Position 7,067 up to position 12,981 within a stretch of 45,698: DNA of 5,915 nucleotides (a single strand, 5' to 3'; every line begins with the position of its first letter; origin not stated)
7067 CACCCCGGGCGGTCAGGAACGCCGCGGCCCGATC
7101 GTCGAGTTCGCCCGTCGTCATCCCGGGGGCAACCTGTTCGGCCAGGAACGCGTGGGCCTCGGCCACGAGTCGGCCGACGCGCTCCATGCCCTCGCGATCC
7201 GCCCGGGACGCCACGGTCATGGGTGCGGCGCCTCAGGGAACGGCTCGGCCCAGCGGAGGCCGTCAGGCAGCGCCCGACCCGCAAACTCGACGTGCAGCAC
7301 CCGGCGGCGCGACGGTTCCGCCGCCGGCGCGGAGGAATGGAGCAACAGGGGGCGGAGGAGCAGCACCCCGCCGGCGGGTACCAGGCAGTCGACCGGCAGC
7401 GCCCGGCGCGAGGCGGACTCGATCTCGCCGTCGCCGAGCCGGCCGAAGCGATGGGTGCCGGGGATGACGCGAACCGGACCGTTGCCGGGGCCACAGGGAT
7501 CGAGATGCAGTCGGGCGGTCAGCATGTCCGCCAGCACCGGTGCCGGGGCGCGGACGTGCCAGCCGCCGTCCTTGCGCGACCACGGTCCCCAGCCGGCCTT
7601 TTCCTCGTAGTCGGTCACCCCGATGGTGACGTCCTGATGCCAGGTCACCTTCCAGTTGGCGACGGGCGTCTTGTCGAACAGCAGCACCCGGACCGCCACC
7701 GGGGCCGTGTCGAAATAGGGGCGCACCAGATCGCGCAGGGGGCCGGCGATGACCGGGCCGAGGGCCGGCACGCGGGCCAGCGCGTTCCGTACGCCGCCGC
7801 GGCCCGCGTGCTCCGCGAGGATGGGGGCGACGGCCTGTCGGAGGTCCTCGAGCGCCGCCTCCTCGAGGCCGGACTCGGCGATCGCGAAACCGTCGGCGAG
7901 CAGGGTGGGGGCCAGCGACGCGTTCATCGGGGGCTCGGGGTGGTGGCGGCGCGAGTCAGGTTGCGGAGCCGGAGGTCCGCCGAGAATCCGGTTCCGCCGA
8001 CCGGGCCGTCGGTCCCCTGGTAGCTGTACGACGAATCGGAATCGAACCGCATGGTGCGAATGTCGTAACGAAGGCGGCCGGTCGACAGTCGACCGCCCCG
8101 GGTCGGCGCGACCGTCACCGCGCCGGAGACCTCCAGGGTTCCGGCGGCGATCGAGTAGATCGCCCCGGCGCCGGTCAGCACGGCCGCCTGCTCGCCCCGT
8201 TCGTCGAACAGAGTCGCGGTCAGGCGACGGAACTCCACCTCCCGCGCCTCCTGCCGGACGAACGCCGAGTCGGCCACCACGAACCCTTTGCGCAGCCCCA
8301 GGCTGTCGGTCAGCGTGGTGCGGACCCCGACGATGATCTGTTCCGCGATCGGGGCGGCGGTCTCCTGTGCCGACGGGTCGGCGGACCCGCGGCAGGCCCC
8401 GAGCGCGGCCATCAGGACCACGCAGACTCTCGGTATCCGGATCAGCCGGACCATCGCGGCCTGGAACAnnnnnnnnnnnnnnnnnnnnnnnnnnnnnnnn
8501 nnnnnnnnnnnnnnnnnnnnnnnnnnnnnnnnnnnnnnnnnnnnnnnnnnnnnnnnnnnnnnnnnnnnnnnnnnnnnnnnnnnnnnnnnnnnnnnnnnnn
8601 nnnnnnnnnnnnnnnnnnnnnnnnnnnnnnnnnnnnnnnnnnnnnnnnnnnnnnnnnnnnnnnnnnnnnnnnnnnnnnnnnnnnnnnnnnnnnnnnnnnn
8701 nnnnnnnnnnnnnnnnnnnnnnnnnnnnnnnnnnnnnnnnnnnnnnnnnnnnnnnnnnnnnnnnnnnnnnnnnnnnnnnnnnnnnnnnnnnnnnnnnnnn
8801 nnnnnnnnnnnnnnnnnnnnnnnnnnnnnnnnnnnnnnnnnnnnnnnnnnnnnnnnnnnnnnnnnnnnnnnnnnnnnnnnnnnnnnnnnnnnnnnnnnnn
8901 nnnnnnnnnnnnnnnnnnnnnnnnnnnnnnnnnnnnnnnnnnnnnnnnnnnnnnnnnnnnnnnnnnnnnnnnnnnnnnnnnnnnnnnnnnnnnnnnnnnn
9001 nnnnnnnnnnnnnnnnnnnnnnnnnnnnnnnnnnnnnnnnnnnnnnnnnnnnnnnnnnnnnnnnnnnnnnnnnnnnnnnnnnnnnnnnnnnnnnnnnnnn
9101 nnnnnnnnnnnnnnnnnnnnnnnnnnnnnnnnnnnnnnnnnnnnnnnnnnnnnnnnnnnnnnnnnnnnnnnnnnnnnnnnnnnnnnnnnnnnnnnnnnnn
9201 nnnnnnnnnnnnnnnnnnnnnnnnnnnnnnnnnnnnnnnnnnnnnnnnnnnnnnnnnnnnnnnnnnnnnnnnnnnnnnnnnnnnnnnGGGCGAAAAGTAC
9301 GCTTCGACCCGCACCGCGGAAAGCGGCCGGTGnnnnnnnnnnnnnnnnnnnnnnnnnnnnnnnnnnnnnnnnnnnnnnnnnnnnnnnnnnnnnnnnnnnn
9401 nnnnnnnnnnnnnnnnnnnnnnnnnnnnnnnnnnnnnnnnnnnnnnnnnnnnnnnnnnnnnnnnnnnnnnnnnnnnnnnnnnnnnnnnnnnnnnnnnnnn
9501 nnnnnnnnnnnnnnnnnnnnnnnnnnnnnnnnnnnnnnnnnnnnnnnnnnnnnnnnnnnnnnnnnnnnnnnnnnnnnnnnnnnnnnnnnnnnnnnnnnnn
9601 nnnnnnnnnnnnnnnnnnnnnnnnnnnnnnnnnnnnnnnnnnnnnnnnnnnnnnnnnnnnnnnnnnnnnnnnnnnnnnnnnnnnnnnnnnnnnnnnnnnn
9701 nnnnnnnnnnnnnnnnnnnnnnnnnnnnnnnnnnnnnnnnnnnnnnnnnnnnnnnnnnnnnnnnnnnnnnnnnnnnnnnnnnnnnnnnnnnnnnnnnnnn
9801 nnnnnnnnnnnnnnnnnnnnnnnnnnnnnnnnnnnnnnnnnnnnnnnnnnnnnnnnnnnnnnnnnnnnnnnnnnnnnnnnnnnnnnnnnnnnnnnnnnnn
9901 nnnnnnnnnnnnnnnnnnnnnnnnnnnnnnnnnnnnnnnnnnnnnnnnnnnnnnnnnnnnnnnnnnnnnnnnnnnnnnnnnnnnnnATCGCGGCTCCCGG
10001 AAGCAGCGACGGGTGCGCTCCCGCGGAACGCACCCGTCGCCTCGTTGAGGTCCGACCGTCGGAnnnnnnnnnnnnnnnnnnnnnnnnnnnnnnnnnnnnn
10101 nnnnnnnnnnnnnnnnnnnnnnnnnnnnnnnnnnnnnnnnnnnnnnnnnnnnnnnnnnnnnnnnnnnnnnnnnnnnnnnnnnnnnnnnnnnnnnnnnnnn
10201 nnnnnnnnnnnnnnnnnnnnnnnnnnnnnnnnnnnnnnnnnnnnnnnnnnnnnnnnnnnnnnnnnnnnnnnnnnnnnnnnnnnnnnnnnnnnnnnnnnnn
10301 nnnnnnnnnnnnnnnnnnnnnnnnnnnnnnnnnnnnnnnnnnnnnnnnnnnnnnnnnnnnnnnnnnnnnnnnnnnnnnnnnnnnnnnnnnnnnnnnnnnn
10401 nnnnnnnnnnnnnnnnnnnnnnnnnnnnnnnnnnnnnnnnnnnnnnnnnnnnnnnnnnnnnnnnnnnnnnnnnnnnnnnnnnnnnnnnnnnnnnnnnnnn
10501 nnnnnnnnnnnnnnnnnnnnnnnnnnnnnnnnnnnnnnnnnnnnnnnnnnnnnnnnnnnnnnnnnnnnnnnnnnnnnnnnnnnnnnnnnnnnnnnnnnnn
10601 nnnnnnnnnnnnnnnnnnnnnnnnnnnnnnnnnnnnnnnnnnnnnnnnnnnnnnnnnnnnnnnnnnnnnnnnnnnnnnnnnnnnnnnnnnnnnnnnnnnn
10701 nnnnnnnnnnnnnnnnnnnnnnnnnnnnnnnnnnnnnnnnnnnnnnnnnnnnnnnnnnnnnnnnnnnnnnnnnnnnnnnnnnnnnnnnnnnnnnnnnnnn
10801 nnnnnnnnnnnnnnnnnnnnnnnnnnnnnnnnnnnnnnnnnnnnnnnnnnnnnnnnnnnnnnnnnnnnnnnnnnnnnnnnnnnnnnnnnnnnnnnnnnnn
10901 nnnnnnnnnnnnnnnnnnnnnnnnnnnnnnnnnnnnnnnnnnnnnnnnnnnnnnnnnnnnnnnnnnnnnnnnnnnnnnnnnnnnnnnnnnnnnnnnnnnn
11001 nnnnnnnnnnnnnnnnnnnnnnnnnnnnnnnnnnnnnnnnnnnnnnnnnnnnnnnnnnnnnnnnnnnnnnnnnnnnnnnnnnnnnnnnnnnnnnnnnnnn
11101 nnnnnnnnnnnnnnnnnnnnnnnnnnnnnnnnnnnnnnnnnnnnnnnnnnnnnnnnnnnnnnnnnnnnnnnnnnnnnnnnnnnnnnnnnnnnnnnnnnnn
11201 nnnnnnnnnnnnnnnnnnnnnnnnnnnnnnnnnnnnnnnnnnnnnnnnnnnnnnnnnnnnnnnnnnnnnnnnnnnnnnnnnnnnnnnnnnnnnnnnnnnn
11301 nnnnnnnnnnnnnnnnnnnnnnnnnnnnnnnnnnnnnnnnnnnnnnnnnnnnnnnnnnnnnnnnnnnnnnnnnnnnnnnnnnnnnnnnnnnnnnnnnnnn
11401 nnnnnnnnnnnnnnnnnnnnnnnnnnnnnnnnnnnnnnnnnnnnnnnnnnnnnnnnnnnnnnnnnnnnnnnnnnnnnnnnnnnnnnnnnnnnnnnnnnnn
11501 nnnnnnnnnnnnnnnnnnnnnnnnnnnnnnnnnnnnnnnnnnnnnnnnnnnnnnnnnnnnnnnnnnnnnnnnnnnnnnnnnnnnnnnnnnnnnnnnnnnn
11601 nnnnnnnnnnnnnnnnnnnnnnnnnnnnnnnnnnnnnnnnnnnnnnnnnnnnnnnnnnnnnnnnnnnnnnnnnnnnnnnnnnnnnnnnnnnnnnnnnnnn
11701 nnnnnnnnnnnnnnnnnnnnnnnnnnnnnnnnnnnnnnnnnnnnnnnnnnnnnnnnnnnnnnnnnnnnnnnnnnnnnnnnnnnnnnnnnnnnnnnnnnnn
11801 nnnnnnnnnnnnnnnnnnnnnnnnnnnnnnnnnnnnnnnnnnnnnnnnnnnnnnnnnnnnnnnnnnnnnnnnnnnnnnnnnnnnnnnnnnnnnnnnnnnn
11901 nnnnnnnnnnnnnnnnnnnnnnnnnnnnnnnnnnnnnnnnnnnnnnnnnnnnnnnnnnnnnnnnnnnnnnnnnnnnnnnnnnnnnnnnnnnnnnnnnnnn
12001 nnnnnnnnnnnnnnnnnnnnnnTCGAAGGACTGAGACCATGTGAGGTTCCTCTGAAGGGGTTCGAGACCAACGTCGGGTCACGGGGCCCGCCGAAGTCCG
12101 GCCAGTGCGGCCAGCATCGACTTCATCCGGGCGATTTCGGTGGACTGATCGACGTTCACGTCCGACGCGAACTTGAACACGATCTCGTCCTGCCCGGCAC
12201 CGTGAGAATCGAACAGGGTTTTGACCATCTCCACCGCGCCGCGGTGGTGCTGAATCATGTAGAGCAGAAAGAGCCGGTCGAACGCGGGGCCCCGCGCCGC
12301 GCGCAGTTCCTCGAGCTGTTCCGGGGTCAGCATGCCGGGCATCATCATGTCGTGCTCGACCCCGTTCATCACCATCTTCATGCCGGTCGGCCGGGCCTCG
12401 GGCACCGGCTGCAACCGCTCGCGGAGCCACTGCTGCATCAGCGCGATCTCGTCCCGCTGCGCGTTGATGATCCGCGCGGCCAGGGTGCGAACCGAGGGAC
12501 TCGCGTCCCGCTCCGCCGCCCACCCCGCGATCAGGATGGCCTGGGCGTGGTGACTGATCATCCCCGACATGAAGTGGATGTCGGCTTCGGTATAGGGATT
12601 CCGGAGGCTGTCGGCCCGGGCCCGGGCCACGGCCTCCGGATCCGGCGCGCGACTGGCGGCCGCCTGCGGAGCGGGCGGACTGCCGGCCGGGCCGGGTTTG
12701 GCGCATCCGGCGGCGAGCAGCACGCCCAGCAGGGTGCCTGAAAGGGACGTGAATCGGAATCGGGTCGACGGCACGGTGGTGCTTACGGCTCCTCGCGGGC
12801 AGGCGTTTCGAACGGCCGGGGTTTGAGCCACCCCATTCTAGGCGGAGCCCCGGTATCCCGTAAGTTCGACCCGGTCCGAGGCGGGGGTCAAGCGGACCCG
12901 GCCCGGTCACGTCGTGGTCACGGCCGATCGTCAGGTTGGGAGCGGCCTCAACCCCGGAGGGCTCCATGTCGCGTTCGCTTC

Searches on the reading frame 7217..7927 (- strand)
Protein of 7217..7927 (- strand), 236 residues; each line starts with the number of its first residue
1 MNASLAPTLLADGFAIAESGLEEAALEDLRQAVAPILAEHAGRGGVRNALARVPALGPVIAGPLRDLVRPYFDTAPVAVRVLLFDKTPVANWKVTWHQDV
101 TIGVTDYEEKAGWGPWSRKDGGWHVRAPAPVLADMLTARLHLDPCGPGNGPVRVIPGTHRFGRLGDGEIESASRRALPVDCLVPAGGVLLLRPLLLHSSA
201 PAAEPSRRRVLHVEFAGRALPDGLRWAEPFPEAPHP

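Call 76: search_protein_families(library=pfam, proteins=[window:7217-7927:-], max_evalue=0.00001)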
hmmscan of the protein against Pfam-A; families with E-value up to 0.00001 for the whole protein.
window:7217-7927:- (236 aa): 1 family
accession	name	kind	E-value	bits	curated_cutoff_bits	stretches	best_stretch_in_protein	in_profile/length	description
PF05721.19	PhyH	-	1.5e-11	45.5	22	1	12-209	4-212/213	Phytanoyl-CoA dioxygenase (PhyH)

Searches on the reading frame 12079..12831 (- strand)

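Call 7: search_protein_families(library=pfam, proteins=[window:12079-12831:-], max_evalue=0.01)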
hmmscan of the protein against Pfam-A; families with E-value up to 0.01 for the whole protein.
window:12079-12831:- (250 aa): 2 families
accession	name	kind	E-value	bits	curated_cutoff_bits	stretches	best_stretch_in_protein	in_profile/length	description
PF03713.19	DUF305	-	2.6e-42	144.9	27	1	84-240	1-151/151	Domain of unknown function (DUF305)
PF13628.12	DUF4142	-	1.3e-07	32.4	27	1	86-224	5-123/138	Domain of unknown function (DUF4142)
